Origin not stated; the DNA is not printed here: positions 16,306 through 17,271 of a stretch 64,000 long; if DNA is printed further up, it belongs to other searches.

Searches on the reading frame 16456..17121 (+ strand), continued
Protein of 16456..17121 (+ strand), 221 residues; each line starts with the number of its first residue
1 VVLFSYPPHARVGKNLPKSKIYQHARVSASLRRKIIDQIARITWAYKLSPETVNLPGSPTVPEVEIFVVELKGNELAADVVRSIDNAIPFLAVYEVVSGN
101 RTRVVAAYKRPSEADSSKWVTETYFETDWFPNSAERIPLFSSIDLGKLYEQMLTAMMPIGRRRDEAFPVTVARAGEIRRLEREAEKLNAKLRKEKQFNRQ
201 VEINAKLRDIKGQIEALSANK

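Call 54: search_protein_families(library=pfam, proteins=[P0395, P0394, P0392, L085:5753-6500:+, L084:5579-6330:+, L083:5724-6480:+], max_evalue=1)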
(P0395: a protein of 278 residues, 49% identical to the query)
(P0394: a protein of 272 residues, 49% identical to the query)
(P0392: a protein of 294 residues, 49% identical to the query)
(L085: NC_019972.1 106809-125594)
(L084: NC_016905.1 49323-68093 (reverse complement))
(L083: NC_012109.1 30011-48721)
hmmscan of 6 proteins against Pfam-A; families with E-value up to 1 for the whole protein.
P0395 (278 aa): 4 families
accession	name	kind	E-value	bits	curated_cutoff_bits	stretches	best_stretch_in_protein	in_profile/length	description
PF13091.12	PLDc_2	-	7e-07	29.6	27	1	21-172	7-132/132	PLD-like domain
PF00176.29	SNF2-rel_dom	-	0.0015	18.1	24.9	1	242-277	2-38/290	SNF2-related domain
PF04890.18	DUF648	-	0.002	18.4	29.7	1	48-120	159-231/287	Family of unknown function (DUF648)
PF05028.20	PARG_cat_C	-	0.13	12.3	26.3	1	103-154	52-102/207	Poly (ADP-ribose) glycohydrolase (PARG), Macro domain fold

P0394 (272 aa): 4 families
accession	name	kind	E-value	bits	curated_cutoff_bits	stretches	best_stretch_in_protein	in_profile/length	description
PF13091.12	PLDc_2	-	0.0032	17.7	27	1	23-168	10-132/132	PLD-like domain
PF12516.13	DUF3719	-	0.026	14.7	23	1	76-104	3-29/66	Protein of unknown function (DUF3719)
PF08963.15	DUF1878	-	0.035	15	23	1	185-212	55-83/110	Protein of unknown function (DUF1878)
PF03288.22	Pox_D5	-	0.21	12.5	21.4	1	184-228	10-53/86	Poxvirus D5 protein-like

P0392 (294 aa): 5 families
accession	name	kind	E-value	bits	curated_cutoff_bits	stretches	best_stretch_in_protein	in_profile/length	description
PF13091.12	PLDc_2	-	0.00019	21.7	27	1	21-170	8-132/132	PLD-like domain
PF00176.29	SNF2-rel_dom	-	0.00027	20.6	24.9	1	240-278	15-41/290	SNF2-related domain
PF20720.3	nSTAND3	-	0.0053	16.9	27.2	1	246-291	9-54/155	Novel STAND NTPase 3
PF09565.16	RE_NgoFVII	-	0.011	15.5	23.8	1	87-169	69-148/162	NgoFVII restriction endonuclease N-terminal PLD domain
PF04851.21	ResIII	-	0.15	12.4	22.5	1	237-288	5-59/164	Type III restriction enzyme, res subunit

L085:5753-6500:+ (249 aa): 1 family
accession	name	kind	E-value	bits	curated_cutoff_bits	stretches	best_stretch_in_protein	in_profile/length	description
PF22161.1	Mre11_C_bact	-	0.34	11.4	27.4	0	207-221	14-27/47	Mre11 C-terminal domain, bacteria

L084:5579-6330:+ (250 aa): 0 families

L083:5724-6480:+ (252 aa): 2 families
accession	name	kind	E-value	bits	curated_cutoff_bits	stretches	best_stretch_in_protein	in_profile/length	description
PF13091.12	PLDc_2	-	0.0048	17.2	27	1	54-171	38-132/132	PLD-like domain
PF15723.11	MqsR_toxin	-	0.08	13.8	26.2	1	210-241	40-71/95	Motility quorum-sensing regulator, toxin of MqsA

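Call 56: predict_structure(alignment_id=A3)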
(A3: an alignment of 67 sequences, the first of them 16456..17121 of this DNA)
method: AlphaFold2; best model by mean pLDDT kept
length: 221 residues; sequences in the alignment: 67
mean_pLDDT: 96.9   pTM: 0.90
mean pLDDT of the five models: 96.9, 96.8, 96.7, 96.7, 96.6
residues with pLDDT >= 90: 217; 70-90: 3; 50-70: 1; < 50: 0
segments of 3 or more residues with pLDDT < 50: none
pLDDT, mean of each block of 10 residues (from residue 1): 96 98 96 98 99 97 98 97 97 98 98 94 97 98 98 96 96 96 97 98 98 96 67
secondary structure, 60 per line:
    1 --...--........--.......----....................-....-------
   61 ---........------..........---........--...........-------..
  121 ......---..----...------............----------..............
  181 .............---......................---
elements in order: E3-5 E11-15 H18-24 H29-38 E39-48 H50-53 E64-71 H78-87 E91-98 E101-111 E119-126 E136-138 H145-156 H167-193 H197-218

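Call 59: fold_search(model_id=the predicted structure, library=pdb)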
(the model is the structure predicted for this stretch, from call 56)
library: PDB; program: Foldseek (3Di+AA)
matches with E <= 10: 562; with E <= 0.001: 0
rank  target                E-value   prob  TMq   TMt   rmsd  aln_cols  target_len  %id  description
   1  2bbh                  5.8e-02  0.18  0.17  0.17  16.3       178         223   12  X-ray structure of T.maritima CorA soluble domain (released 2005-12-13)
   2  3bio_B                8.5e-02  0.25  0.21  0.16  15.6       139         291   13  Crystal structure of oxidoreductase (Gfo/Idh/MocA family member) from Porphyromonas gingivalis W83 (released 2007-12-25)
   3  5cw3_A                8.5e-02  0.12  0.18  0.16  17.5       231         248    9  Structure of CfBRCC36-CfKIAA0157 complex (Zn Edge) (released 2015-09-16)
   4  8tmn_C                1.3e-01  0.12  0.15  0.11  17.6       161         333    9  Cryo-EM structure of magnesium depleted CorA in complex with conformation-specific synthetic antibody C18, State MGD-1 (released 2025-02-12)
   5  3bio_A                1.4e-01  0.21  0.21  0.16  15.9       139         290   12  Crystal structure of oxidoreductase (Gfo/Idh/MocA family member) from Porphyromonas gingivalis W83 (released 2007-12-25)
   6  8tme_A                1.5e-01  0.13  0.16  0.11  16.5       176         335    8  Cryo-EM structure of CorA in complex with conformation-specific synthetic antibody C18 and 100 uM MgCl2, State MG0.1-1 (released 2025-02-12)
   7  8h3a_E                1.6e-01  0.21  0.21  0.15  15.3       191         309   13  Cryo-EM Structure of the KBTBD2-CRL3~N8(removed)-CSN complex (released 2023-10-11)
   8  8tmj_D                1.8e-01  0.12  0.16  0.11  17.1       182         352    8  Cryo-EM structure of CorA in complex with conformation-specific synthetic antibody C18 and 100 uM MgCl2, State MG0.1-2 (released 2025-02-12)
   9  8tme_E                1.9e-01  0.11  0.16  0.10  17.5       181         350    9  Cryo-EM structure of CorA in complex with conformation-specific synthetic antibody C18 and 100 uM MgCl2, State MG0.1-1 (released 2025-02-12)
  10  5gz1_B                2.0e-01  0.21  0.24  0.17  14.3       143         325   15  Structure of substrate/cofactor-free D-amino acid dehydrogenase (released 2017-04-12)
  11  5ln3_V                2.0e-01  0.11  0.18  0.16  20.4       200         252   11  The human 26S Proteasome at 6.8 Ang. (released 2017-03-22)
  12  5cw4_A                2.0e-01  0.10  0.19  0.17  17.3       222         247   11  Structure of CfBRCC36-CfKIAA0157 complex (Selenium Edge) (released 2015-09-16)
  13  3jcf_A                2.0e-01  0.09  0.15  0.11  18.9       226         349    9  Cryo-EM structure of the magnesium channel CorA in the closed symmetric magnesium-bound state (released 2016-02-17)
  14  9qiw_CJ               2.2e-01  0.04  0.13  0.11  18.9       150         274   13  Human pre-60S - State 3 (released 2025-04-30)
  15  5gz1_A                2.3e-01  0.23  0.23  0.17  14.8       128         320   15  Structure of substrate/cofactor-free D-amino acid dehydrogenase (released 2017-04-12)
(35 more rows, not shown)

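Call 60: search_solved_structures(query=L001:16024-19071:+, max_evalue=0.001)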
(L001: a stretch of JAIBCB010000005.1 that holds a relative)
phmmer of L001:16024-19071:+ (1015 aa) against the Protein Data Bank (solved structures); distinct sequences matched with E-value up to 0.001: 1.
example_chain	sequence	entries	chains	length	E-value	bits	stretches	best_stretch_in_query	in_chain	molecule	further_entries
4zcf_C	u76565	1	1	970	1.6e-72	248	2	58-612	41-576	Restriction endonuclease EcoP15I, restriction subunit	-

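Call 64: search_dna_similar(query=L001:16024-19071:+, collection=plasmids, mode=protein, rows=spread, max_rows=60, max_evalue=1e-20)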
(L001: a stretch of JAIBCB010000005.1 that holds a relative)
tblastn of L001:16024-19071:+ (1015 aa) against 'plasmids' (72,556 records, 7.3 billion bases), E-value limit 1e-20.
Records with a match: 289; places in all: 293; records where one place covers at least 80% of the query: 149.
Best place of each record, by identity: 60-80% 26; <60% 263.
By first word of the organism name: Escherichia 67; Enterococcus 31; Klebsiella 22; Salmonella 21; Bacillus 18; Listeria 16; Lactococcus 12; Acinetobacter 11; Vibrio 8; Enterobacter 7; and 45 more.
By predicted mobility (MOB-suite, as given by PLSDB): non-mobilizable 181; mobilizable 67; conjugative 41.
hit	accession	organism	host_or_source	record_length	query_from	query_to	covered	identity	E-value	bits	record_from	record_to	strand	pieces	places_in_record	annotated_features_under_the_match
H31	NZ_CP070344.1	Variovorax sp. PDNC026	cell culture,Plastic debris in ...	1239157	1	1015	100%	65.5%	0e+0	1344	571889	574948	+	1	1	none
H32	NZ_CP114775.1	Raoultella planticola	Homo sapiens,cell ...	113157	1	1015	100%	64.5%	0e+0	1296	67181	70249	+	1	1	DEAD/DEAH box helicase family protein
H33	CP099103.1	Escherichia coli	culture,Pooled sediment sample ...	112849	1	1014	100%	61.6%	0e+0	1266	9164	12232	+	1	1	DEAD/DEAH box helicase family protein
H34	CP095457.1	Escherichia coli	pig,cell culture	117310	1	1014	100%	61.5%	0e+0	1264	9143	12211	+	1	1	DEAD/DEAH box helicase family protein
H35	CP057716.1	Escherichia coli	culture,Pooled pig faecal samples ...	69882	1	1014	100%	61.4%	0e+0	1261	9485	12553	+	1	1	DEAD/DEAH box helicase family protein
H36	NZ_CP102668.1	Sphingobium sp. JS3065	whole organism,chemical plant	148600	69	1014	93%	61.6%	0e+0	1199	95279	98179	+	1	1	DEAD/DEAH box helicase family protein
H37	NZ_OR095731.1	Acinetobacter pittii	-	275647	1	1015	100%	53.0%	0e+0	1060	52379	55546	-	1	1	DEAD/DEAH box helicase family protein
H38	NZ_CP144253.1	Acinetobacter baumannii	patient,Nanchang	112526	1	1015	100%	52.4%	0e+0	1039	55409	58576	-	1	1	DEAD/DEAH box helicase family protein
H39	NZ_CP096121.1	Acinetobacter portensis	milking environment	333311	1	1015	100%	51.3%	0e+0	1030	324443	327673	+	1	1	DEAD/DEAH box helicase family protein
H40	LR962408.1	Enterococcus faecalis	-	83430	1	1011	100%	45.0%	0e+0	813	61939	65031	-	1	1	none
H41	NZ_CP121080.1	Lactococcus cremoris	Single cell,Dairy fermentation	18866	1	1011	100%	45.0%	0e+0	810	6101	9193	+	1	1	DEAD/DEAH box helicase family protein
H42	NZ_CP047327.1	Enterococcus faecium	animal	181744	1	1011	100%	44.8%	0e+0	810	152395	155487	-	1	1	DEAD/DEAH box helicase family protein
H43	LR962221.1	Enterococcus faecalis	-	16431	1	1011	100%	44.8%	0e+0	813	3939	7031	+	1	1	record has no annotation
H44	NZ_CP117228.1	Listeria innocua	whole organism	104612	1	1011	100%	44.7%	0e+0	811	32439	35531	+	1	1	DEAD/DEAH box helicase family protein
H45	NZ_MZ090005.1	Listeria monocytogenes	-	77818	1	1011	100%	44.5%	0e+0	800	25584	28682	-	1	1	DEAD/DEAH box helicase family protein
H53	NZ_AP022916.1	Bacillus cereus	-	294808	1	994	98%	34.8%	5e-152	507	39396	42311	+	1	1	DEAD/DEAH box helicase family protein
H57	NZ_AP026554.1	Vibrio vulnificus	shrimp,shrimp food,homogenised shrimp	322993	1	998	98%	34.1%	9e-161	533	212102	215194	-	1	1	DEAD/DEAH box helicase family protein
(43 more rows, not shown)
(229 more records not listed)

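Call 65: get_annotated_region(hit=H41, flank=9000)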
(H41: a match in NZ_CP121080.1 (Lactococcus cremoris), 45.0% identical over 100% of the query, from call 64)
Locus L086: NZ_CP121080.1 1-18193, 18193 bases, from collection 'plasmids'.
description: Lactococcus cremoris strain JM2 plasmid pJM2E, complete sequence
organism: Lactococcus cremoris (NCBI taxid 1359)
taxonomy: Bacteria; Bacillota; Bacilli; Lactobacillales; Streptococcaceae; Lactococcus; Lactococcus cremoris
host: -; source: Single cell,Dairy fermentation; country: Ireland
typing (MOB-suite, as given by PLSDB): mobilizable; replicon rep_cluster_556
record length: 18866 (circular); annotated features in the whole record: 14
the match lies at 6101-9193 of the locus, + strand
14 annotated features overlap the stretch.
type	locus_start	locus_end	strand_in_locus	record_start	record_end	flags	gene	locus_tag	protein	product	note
CDS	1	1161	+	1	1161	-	-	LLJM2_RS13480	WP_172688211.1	RepB family plasmid replication initiator protein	GO:0006270 - DNA replication initiation [Evidence IEA]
CDS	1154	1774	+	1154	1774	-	-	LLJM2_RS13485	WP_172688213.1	DNA-binding protein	-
CDS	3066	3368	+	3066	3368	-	-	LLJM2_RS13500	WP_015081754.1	bacteriocin immunity protein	GO:0030153 - bacteriocin immunity [Evidence IEA]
CDS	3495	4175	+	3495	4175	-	-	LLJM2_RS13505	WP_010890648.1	IS6-like element ISS1S family transposase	GO:0006313 - DNA transposition [Evidence IEA]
CDS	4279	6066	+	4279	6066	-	-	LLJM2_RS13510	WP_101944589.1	site-specific DNA-methyltransferase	GO:0006306 - DNA methylation [Evidence IEA]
CDS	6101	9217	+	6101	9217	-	-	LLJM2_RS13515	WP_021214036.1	DEAD/DEAH box helicase family protein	-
CDS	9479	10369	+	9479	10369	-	-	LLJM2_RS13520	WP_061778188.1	IS982 family transposase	-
CDS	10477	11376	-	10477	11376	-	-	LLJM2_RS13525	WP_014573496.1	DMT family transporter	GO:0055085 - transmembrane transport [Evidence IEA]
CDS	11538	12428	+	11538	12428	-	-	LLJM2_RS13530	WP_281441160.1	IS982 family transposase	-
CDS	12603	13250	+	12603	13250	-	pcp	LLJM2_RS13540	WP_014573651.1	pyroglutamyl-peptidase I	GO:0030163 - protein catabolic process [Evidence IEA]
CDS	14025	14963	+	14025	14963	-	-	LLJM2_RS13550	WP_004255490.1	2-dehydropantoate 2-reductase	GO:0015940 - pantothenate biosynthetic process [Evidence IEA]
CDS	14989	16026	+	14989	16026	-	-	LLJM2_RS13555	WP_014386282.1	PTS sugar transporter subunit IIC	-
CDS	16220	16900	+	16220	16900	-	-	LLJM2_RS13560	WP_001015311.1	IS6-like element IS1216 family transposase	GO:0006313 - DNA transposition [Evidence IEA]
CDS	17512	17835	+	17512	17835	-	-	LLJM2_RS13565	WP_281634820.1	cytochrome B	-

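Call 66: get_annotated_region(hit=H44, flank=9000)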
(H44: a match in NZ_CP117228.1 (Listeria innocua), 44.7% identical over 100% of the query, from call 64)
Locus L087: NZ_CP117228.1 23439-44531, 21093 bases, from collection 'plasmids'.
description: Listeria innocua strain ATCC 33090 plasmid pATCC33090_1, complete sequence
organism: Listeria innocua (NCBI taxid 1642)
taxonomy: Bacteria; Bacillota; Bacilli; Bacillales; Listeriaceae; Listeria; Listeria innocua
host: -; source: whole organism; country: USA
typing (MOB-suite, as given by PLSDB): mobilizable; replicon rep_cluster_110,rep_cluster_554,rep_cluster_554; relaxase MOBP,MOBP
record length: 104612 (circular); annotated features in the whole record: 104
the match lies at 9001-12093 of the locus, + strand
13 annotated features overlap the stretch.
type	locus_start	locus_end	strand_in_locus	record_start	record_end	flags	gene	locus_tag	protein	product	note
CDS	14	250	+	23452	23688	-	-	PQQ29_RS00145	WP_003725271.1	helix-turn-helix transcriptional regulator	-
CDS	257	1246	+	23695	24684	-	-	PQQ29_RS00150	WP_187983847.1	hypothetical protein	-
CDS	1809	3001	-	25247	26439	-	-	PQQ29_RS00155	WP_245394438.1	IS3 family transposase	-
CDS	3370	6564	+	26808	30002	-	-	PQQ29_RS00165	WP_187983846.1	helicase-related protein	-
CDS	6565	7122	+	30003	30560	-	-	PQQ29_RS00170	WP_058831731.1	hypothetical protein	-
CDS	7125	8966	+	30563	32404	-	-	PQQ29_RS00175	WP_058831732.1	site-specific DNA-methyltransferase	GO:0006306 - DNA methylation [Evidence IEA]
CDS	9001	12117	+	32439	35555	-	-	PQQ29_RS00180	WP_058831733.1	DEAD/DEAH box helicase family protein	-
CDS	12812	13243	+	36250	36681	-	-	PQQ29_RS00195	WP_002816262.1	CopY/TcrY family copper transport repressor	GO:0006825 - copper ion transport [Evidence IEA]; GO:0006355 - regulation of DNA-templated transcription [Evidence IEA]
CDS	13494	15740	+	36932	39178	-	-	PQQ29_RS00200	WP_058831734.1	heavy metal translocating P-type ATPase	GO:0006825 - copper ion transport [Evidence IEA]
CDS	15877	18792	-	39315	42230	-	-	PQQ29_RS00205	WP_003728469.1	Tn3 family transposase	-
CDS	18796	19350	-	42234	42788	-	-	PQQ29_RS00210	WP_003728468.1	recombinase family protein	GO:0006310 - DNA recombination [Evidence IEA]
predicted_resistance_gene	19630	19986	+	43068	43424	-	cadC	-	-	Cd(II)-sensing metalloregulatory transcriptional repressor CadC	predicted by amrfinderplus; class CADMIUM; identity 100.0%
CDS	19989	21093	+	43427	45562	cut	-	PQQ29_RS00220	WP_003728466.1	heavy metal translocating P-type ATPase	-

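Call 67: get_annotated_region(hit=H53, flank=9000)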
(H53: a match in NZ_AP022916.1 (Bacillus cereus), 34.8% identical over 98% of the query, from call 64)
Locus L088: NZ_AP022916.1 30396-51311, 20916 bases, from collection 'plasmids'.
description: Bacillus cereus strain MRY14-0105 plasmid pMRY14-0105_1, complete sequence
organism: Bacillus cereus (NCBI taxid 1396)
taxonomy: Bacteria; Bacillota; Bacilli; Bacillales; Bacillaceae; Bacillus; Bacillus cereus
host: -; source: -; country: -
typing (MOB-suite, as given by PLSDB): non-mobilizable; replicon rep_cluster_125; mating-pair formation MPF_T
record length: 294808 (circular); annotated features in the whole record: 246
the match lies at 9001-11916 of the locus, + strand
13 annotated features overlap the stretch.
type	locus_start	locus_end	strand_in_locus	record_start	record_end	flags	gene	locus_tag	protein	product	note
CDS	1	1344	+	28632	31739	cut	drmA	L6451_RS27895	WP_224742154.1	DISARM system helicase DrmA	-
CDS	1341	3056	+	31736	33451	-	-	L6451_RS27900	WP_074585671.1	DUF1998 domain-containing protein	-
CDS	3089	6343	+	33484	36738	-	-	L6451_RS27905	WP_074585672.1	helicase-related protein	-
CDS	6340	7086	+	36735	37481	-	-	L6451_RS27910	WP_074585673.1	DUF4391 domain-containing protein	-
CDS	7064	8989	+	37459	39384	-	-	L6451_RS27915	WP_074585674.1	site-specific DNA-methyltransferase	GO:0006306 - DNA methylation [Evidence IEA]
CDS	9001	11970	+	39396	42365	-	-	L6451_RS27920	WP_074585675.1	DEAD/DEAH box helicase family protein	-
CDS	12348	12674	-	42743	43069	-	-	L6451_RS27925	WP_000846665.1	helix-turn-helix transcriptional regulator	-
CDS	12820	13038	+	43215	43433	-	-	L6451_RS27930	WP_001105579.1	helix-turn-helix transcriptional regulator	-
CDS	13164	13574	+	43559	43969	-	-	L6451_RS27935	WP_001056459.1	hypothetical protein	-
CDS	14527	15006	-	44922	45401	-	-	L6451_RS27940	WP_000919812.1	CPBP family intramembrane glutamic endopeptidase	GO:0071586 - CAAX-box protein processing [Evidence IEA]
CDS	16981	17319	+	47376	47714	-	-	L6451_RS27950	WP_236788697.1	hypothetical protein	-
CDS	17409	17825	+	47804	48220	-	-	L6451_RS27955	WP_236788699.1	hypothetical protein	-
CDS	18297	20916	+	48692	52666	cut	-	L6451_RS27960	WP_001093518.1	SIR2 family protein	-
